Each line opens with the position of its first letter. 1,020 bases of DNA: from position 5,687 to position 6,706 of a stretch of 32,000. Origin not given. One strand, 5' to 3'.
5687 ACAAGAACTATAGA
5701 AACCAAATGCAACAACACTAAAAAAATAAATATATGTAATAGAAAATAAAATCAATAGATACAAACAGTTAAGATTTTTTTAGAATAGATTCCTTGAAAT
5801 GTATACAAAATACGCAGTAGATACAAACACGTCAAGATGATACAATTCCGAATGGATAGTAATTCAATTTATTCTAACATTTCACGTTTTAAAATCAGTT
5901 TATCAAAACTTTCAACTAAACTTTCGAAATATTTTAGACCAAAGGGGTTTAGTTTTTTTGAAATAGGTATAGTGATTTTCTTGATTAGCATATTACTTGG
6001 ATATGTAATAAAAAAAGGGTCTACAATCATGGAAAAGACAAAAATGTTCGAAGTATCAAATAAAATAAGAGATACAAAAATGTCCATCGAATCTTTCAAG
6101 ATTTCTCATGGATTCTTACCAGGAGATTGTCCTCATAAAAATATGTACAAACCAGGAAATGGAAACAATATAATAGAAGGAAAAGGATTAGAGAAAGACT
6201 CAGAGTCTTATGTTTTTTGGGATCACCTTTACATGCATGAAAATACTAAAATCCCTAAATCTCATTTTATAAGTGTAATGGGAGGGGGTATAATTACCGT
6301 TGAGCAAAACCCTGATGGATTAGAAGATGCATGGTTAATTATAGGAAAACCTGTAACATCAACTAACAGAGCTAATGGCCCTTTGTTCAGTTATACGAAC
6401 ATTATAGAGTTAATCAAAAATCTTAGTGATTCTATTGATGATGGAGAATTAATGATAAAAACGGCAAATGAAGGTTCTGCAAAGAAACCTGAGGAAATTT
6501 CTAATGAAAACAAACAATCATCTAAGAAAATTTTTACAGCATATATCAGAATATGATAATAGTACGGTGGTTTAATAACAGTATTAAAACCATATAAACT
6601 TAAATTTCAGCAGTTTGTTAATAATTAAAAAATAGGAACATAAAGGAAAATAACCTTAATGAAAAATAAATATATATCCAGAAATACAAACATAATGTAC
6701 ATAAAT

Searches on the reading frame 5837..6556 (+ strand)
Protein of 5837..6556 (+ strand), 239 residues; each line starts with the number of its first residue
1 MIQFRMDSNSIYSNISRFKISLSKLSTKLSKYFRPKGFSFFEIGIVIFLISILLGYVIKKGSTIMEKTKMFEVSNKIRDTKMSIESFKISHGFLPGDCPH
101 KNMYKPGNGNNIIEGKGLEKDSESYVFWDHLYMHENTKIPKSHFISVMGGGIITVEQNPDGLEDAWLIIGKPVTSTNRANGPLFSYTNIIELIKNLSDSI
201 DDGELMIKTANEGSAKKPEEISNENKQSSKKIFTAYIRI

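Call 4: search_protein_families(library=pfam, proteins=[window:5837-6556:+], max_evalue=0.01)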
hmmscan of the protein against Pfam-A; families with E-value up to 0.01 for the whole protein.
window:5837-6556:+ (239 aa): 0 families

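Call 58: search_protein_families(library=ncbifam, proteins=[window:5837-6556:+], max_evalue=0.01)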
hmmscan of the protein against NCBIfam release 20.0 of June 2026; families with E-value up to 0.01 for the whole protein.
window:5837-6556:+ (239 aa): 1 family
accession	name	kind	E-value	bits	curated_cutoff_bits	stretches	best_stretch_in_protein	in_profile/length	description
TIGR01710.1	typeII_sec_gspG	equivalog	0.0029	17.6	88.85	1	36-96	1-61/134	type II secretion system major pseudopilin GspG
